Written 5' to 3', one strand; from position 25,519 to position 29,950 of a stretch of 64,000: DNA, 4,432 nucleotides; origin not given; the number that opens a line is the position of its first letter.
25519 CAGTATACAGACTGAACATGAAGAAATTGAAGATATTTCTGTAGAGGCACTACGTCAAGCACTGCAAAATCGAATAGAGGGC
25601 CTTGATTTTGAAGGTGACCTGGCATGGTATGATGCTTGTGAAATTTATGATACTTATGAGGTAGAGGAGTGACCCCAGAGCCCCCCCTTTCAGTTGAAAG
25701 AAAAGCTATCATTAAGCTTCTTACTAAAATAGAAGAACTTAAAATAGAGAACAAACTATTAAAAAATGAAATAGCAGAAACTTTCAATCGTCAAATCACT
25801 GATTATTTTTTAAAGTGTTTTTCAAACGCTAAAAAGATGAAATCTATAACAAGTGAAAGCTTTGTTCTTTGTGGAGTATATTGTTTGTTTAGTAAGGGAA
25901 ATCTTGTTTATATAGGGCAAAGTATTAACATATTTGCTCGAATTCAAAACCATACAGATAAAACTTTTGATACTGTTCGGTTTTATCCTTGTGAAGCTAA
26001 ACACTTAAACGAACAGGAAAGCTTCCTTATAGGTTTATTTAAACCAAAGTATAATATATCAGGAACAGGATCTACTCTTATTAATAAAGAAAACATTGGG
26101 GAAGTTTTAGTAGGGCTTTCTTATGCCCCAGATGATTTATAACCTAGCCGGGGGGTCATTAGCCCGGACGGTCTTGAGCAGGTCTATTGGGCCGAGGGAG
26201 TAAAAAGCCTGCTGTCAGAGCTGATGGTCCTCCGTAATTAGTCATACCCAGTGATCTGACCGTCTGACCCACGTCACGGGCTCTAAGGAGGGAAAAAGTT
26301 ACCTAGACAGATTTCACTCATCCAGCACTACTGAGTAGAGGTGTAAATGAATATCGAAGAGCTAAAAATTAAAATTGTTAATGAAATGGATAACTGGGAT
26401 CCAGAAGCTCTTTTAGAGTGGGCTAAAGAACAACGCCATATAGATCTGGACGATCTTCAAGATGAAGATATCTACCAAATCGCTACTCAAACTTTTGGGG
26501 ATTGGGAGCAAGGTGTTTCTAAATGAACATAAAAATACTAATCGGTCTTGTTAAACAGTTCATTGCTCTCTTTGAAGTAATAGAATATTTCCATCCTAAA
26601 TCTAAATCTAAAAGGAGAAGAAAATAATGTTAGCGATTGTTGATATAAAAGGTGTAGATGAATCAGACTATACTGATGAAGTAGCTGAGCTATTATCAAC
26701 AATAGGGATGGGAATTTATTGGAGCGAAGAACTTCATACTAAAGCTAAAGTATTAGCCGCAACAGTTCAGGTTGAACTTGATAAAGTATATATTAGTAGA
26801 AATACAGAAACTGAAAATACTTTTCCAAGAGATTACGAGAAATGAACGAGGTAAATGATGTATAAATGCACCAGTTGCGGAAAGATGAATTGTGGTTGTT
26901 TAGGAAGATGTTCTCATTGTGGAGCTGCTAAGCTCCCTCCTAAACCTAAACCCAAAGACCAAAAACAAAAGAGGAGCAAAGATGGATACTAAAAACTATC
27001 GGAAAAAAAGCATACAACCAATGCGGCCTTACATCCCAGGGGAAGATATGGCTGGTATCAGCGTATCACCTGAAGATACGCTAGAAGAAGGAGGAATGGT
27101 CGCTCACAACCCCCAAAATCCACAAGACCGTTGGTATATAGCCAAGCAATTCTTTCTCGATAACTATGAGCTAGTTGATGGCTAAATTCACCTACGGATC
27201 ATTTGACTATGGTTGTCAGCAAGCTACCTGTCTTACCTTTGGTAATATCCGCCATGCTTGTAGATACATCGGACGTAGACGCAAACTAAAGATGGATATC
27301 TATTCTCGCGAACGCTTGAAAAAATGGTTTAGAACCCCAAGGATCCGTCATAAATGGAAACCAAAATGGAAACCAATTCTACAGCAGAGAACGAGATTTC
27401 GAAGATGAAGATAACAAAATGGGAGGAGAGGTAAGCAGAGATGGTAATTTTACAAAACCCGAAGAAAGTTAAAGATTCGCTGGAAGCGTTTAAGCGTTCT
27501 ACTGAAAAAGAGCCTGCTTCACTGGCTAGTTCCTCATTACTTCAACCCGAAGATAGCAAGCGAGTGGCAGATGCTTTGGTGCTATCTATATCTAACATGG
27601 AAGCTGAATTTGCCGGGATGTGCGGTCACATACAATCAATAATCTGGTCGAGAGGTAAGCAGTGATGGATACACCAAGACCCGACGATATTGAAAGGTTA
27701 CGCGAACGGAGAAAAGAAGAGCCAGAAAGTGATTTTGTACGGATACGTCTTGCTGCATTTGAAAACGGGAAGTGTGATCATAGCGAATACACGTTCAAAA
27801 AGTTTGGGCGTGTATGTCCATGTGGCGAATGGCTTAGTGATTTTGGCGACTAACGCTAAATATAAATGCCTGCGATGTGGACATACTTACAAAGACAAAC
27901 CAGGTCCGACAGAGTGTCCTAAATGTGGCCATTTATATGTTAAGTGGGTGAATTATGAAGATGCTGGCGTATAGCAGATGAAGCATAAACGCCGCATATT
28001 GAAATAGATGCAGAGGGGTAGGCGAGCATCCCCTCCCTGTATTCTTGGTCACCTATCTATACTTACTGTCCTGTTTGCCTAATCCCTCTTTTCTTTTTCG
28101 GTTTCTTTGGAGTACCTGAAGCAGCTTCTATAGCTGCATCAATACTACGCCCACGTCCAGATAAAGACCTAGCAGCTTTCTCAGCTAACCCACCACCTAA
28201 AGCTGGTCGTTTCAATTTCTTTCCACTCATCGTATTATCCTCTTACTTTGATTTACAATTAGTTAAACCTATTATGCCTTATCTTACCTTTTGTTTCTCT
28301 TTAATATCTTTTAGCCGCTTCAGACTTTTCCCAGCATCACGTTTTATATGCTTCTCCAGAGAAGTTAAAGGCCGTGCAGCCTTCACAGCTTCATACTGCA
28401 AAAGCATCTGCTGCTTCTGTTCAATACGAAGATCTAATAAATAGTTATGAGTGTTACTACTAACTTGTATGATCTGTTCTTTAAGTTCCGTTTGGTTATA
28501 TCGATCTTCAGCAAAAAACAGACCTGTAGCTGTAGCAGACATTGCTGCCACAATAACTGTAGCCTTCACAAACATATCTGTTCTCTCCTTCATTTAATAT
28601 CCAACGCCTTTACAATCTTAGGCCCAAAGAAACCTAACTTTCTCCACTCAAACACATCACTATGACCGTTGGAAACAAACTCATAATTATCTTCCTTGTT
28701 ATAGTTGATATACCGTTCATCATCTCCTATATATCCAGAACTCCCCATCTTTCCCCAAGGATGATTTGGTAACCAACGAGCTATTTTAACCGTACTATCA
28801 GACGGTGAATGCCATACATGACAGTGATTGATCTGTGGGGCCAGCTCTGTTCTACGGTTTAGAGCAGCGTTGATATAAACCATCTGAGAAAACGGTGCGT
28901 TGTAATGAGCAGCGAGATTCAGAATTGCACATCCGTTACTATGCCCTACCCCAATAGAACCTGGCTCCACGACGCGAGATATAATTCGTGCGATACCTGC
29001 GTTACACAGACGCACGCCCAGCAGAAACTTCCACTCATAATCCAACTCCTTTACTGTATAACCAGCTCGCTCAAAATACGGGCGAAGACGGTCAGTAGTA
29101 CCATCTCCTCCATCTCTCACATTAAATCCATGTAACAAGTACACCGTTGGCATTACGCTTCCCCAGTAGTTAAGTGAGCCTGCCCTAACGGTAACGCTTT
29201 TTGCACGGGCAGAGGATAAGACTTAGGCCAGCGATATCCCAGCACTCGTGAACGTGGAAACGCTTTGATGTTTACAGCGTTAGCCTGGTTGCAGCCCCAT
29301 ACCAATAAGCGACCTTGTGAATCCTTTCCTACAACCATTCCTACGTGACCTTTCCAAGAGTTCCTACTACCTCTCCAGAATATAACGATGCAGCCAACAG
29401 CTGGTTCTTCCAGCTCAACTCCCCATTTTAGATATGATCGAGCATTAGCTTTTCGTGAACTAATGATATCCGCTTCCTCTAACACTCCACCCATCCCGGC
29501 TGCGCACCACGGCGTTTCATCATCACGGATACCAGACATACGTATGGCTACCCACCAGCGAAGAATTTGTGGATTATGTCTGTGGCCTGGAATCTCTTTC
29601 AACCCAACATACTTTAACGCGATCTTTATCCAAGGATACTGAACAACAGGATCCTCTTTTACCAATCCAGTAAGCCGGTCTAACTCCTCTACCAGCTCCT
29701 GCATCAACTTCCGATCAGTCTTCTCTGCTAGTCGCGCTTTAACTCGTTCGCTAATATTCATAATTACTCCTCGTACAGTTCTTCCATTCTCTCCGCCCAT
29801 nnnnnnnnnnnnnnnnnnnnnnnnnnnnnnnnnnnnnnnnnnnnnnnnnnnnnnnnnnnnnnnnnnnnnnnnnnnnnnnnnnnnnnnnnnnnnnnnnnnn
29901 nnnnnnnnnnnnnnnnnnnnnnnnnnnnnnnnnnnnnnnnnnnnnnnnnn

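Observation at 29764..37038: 2424-aa giant protein combining an SNase-like OB fold, a HEIGH zincin motif and hydrophobic Gly-rich segments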

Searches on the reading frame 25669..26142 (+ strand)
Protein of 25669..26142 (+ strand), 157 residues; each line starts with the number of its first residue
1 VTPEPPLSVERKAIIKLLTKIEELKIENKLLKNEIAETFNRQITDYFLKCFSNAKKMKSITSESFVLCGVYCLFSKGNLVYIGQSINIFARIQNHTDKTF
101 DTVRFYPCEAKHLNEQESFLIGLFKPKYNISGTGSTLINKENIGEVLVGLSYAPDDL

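Call 69: search_protein_families(library=phrogs, proteins=[window:25669-26142:+], max_evalue=0.01)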
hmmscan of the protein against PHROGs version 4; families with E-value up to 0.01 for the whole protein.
window:25669-26142:+ (157 aa): 2 families
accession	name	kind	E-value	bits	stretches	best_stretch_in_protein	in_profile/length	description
phrog_16880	-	DNA, RNA and nucleotide metabolism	2.2e-05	25.5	1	65-140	7-86/162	endonuclease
phrog_1111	-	DNA, RNA and nucleotide metabolism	0.00044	21.1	0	48-93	16-61/139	endonuclease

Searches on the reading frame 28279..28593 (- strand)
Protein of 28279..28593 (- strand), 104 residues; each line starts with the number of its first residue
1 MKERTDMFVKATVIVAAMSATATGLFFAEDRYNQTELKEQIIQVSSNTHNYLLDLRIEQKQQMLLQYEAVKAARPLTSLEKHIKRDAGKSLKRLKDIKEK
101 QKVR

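Call 5: search_protein_families(library=phrogs, proteins=[window:28279-28593:-], max_evalue=0.001)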
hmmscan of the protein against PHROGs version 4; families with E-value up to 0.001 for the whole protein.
window:28279-28593:- (104 aa): 0 families

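Call 85: search_protein_families(library=pfam, proteins=[window:28279-28593:-], max_evalue=0.01)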
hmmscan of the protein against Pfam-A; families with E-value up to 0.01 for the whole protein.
window:28279-28593:- (104 aa): 1 family
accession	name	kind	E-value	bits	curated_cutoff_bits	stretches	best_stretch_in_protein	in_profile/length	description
PF12462.13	Helicase_IV_N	-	0.0014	19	24.5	1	18-54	3-39/163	DNA helicase IV / RNA helicase N terminal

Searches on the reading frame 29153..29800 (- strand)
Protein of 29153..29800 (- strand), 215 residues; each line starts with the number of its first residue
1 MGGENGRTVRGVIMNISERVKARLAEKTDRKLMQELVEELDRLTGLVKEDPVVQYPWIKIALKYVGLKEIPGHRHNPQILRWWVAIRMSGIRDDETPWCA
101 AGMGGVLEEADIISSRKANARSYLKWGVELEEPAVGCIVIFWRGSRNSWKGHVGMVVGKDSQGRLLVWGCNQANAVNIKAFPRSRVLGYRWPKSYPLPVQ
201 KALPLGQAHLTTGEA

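Call 5: search_protein_families(library=phrogs, proteins=[window:29153-29800:-], max_evalue=0.001)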
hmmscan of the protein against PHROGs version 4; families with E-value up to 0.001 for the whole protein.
window:29153-29800:- (215 aa): 2 families
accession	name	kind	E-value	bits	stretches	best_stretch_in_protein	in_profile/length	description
phrog_1259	-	tail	1.4e-38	133.3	1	30-202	964-1139/1179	baseplate hub subunit and tail lysozyme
phrog_9589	-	lysis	0.00019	22.4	1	58-163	8-118/281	endolysin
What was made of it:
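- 29153..29761 (-): Downstream gene, 202 aa if it starts at ATG 29761. It is a CHAP/TIGR02594-type cell-wall hydrolase and a likely partner enzyme for envelope penetration. Call 5 (phrog_1259 tail lysozyme, 1e-38).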

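Call 85: search_protein_families(library=pfam, proteins=[window:29153-29761:-], max_evalue=0.01)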
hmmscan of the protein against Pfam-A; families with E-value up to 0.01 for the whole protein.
window:29153-29761:- (202 aa): 1 family
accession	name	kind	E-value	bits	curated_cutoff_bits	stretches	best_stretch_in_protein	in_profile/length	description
PF05257.22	CHAP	-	1.5e-05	25.9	26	1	85-158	17-81/81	CHAP domain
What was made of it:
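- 29153..29761 (-): Call 85 (CHAP, 1.5e-5, 25.9 bits against a cut-off of 26).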

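Call 100: search_protein_families(library=ncbifam, proteins=[window:29153-29761:-], max_evalue=0.01)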
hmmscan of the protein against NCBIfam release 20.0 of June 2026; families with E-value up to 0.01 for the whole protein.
window:29153-29761:- (202 aa): 1 family
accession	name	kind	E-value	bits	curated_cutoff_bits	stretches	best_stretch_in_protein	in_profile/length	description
TIGR02594.1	TIGR02594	subfamily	1.1e-35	122.8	70.55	1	43-178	1-132/132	TIGR02594 family protein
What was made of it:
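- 29153..29761 (-): Call 100 (TIGR02594, 1e-35).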
